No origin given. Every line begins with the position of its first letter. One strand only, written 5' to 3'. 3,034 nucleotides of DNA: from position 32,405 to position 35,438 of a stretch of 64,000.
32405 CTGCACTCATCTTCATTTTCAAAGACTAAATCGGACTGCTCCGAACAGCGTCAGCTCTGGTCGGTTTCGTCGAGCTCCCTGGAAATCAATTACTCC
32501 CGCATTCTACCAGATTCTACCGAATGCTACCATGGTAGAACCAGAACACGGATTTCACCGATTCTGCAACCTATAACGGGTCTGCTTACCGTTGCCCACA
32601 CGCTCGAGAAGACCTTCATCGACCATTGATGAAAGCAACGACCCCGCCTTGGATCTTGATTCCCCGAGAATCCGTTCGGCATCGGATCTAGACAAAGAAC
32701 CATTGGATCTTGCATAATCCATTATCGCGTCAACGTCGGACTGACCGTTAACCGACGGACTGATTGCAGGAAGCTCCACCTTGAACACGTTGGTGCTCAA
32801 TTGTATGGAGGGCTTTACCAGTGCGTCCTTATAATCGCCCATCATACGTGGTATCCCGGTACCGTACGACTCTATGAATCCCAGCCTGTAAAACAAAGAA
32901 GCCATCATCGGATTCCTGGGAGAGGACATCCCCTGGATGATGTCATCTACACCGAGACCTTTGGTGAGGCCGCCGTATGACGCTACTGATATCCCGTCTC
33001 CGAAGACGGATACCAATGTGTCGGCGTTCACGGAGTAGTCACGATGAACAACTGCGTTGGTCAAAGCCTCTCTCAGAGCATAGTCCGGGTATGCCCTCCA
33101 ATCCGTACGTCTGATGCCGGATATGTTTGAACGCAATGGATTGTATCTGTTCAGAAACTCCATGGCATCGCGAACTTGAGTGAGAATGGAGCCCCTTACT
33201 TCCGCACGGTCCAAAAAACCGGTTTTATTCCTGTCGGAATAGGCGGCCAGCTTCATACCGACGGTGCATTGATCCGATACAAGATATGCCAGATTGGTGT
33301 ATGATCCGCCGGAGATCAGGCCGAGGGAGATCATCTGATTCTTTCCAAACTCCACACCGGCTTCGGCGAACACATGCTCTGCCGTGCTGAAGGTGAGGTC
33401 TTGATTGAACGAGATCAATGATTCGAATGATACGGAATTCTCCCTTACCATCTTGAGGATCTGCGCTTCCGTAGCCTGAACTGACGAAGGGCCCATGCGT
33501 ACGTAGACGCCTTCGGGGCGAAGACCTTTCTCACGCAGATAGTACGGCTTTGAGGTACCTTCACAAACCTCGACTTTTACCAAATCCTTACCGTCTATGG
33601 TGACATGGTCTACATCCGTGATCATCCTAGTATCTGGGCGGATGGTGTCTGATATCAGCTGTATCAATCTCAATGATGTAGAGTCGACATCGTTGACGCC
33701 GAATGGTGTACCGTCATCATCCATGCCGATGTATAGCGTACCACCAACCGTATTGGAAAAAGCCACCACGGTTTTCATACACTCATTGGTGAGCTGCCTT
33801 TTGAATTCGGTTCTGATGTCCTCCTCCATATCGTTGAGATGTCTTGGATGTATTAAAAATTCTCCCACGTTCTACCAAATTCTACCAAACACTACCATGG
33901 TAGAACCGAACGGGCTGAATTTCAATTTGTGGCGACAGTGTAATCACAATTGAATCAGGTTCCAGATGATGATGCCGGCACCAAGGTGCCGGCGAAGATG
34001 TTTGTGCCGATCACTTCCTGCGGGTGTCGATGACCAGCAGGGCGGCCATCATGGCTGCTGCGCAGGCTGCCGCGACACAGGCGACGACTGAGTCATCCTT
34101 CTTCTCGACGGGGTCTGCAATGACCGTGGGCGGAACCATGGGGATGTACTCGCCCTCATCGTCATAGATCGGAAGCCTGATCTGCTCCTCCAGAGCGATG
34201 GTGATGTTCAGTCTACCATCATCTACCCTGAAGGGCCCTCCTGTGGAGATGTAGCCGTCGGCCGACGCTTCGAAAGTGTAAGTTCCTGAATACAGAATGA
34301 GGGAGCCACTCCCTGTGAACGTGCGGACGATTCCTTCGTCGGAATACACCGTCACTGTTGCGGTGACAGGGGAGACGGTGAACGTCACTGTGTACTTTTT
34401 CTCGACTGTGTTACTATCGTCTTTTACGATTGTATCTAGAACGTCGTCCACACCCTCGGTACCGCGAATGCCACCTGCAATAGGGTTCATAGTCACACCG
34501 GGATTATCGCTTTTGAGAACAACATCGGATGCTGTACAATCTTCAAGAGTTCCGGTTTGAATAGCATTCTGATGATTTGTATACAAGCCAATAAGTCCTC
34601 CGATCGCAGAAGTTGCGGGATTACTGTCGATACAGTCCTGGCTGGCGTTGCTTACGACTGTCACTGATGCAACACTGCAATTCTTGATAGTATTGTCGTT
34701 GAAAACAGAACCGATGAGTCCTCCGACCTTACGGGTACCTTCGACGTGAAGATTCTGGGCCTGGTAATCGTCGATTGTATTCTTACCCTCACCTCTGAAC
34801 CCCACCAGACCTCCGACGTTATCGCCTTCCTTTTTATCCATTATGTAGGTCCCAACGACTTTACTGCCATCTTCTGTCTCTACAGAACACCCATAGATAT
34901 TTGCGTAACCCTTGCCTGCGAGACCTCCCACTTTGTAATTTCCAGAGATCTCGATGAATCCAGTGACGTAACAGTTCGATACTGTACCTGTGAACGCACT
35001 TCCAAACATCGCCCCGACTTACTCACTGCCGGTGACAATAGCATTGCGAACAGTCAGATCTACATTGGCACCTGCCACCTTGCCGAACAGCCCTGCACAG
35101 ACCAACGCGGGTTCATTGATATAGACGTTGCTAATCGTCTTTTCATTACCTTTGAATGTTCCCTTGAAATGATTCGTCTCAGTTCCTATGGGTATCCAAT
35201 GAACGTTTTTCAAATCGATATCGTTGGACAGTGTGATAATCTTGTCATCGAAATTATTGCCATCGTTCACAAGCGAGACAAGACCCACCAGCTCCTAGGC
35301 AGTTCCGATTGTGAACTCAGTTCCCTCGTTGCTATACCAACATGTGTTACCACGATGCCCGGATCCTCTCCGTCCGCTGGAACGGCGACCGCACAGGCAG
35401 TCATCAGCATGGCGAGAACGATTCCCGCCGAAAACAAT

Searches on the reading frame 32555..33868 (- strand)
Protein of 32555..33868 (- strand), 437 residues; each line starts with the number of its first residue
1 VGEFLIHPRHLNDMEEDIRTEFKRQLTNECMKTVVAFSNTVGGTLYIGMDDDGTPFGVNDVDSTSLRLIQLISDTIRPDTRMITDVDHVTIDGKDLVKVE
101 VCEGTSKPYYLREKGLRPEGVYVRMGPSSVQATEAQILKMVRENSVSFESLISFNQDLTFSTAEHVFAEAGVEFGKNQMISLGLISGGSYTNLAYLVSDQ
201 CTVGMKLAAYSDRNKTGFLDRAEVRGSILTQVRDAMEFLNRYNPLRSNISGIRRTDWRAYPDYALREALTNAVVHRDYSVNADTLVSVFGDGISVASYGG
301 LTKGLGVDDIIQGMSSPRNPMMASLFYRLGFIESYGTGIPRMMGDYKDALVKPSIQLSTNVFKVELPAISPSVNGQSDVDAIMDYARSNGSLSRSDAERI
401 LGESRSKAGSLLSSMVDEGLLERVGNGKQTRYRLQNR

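Call 6: search_protein_families(library=pfam, proteins=[window:32555-33868:-], max_evalue=0.01)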
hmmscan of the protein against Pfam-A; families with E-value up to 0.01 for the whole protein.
window:32555-33868:- (437 aa): 4 families
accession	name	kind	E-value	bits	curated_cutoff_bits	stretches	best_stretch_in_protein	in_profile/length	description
PF04326.19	SLFN_AlbA_2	-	2.2e-20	73.8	25.3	1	16-132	1-117/118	Schlafen, AlbA_2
PF13749.12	HATPase_c_4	-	3.4e-13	49.8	26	1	286-365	6-88/89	Putative ATP-dependent DNA helicase recG C-terminal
PF22168.2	DIP2311-like_C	-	1.7e-06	28.7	27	1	387-435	15-63/63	Transcriptional regulator DIP2311-like, C-terminal domain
PF13338.12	AbiEi_4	-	0.0029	18.1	25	1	381-425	2-42/49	Transcriptional regulator, AbiEi antitoxin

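Call 7: search_protein_families(library=padloc, proteins=[window:32555-33868:-], max_evalue=0.01)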
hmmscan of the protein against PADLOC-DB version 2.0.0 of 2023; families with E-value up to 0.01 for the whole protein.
window:32555-33868:- (437 aa): 4 families
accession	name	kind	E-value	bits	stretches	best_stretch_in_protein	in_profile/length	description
PDLC02402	Aga_SIR2-PNTD1-PNTD2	-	1e-13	48.3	1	211-344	403-537/876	Class I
PDLC02418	Aga_SIR2-Kinase-PNTD1-PNTD2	-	9e-11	38.7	1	213-343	274-414/756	Class I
PDLC02394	pAgo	-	4.5e-10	35.9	1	222-303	274-358/1121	-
PDLC05078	PDC-S72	-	0.0013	15.9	1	373-435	312-374/377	-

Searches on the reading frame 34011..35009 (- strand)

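Call 6: search_protein_families(library=pfam, proteins=[window:34011-35009:-], max_evalue=0.01)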
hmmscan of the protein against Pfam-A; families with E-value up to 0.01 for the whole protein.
window:34011-35009:- (332 aa): 1 family
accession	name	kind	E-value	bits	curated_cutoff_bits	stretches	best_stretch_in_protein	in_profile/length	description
PF07581.17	Glug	-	1.5e-08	35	20.5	1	133-162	2-25/28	The GLUG motif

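Call 7: search_protein_families(library=padloc, proteins=[window:34011-35009:-], max_evalue=0.01)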
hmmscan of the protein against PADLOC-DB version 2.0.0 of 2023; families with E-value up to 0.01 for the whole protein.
window:34011-35009:- (332 aa): 0 families

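Call 84: search_protein_families(library=phrogs, proteins=[window:34011-35009:-], max_evalue=0.01)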
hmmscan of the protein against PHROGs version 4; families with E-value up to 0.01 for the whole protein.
window:34011-35009:- (332 aa): 0 families

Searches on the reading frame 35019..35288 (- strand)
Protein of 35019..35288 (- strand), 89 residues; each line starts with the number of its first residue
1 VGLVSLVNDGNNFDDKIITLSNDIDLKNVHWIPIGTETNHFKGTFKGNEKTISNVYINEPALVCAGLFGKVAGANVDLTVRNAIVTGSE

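Call 84: search_protein_families(library=phrogs, proteins=[window:35019-35288:-], max_evalue=0.01)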
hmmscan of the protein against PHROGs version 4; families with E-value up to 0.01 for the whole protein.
window:35019-35288:- (89 aa): 1 family
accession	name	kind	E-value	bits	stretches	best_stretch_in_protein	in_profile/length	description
phrog_30905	-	unknown function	9.4e-06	26.6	1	19-77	23-82/139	-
